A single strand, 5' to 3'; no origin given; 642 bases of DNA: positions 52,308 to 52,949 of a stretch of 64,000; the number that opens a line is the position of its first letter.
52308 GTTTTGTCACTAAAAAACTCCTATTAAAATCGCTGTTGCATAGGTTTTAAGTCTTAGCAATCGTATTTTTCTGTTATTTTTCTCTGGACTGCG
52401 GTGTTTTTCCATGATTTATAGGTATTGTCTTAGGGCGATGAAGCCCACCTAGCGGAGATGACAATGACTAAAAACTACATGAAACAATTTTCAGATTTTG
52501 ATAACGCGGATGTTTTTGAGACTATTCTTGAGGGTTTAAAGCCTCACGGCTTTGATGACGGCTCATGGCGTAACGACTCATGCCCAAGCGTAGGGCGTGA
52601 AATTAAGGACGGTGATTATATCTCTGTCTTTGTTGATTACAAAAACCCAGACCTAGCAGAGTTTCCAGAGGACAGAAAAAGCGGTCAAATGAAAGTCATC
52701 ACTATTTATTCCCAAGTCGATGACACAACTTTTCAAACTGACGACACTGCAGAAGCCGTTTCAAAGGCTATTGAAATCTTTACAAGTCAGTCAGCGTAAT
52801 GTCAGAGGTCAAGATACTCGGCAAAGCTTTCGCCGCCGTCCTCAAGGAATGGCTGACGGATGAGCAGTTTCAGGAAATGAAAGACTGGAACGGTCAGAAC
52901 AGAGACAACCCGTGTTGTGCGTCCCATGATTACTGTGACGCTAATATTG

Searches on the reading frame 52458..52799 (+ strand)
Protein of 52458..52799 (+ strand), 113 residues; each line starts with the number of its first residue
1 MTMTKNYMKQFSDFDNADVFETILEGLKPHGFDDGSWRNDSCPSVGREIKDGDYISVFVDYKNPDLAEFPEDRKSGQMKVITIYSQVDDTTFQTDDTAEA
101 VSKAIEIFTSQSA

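Call 15: search_protein_families(library=pfam, proteins=[window:52458-52799:+], max_evalue=0.01)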
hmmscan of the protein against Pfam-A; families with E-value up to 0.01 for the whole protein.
window:52458-52799:+ (113 aa): 0 families

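Call 16: search_protein_families(library=phrogs, proteins=[window:52458-52799:+], max_evalue=0.001)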
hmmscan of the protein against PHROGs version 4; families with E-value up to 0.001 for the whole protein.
window:52458-52799:+ (113 aa): 0 families

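Call 37: find_encoding_contigs(protein=window:52458-52799:+, flank=3000, max_places=10)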
Protein window:52458-52799:+ (113 aa): no gene with exactly this product is on record in the collection.

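Call 39: find_encoding_contigs(protein=window:52464-52799:+, flank=3000, max_places=10)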
Protein window:52464-52799:+ (111 aa): 3 contigs read that carry it; 1 place shown.
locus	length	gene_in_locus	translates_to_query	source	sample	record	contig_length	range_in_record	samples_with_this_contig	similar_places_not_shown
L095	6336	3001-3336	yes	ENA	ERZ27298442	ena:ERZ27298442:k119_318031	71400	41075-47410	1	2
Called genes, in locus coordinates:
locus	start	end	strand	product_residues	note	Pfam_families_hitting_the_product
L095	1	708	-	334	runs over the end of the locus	-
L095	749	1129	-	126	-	-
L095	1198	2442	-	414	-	-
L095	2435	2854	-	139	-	PF14550:Peptidase_S78_2 (weak)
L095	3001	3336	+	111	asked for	-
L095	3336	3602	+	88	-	-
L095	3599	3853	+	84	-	-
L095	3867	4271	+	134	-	PF13560:HTH_31, PF01381:HTH_3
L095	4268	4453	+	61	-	-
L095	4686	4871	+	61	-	-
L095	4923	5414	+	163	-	PF00436:SSB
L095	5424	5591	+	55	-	-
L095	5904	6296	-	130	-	-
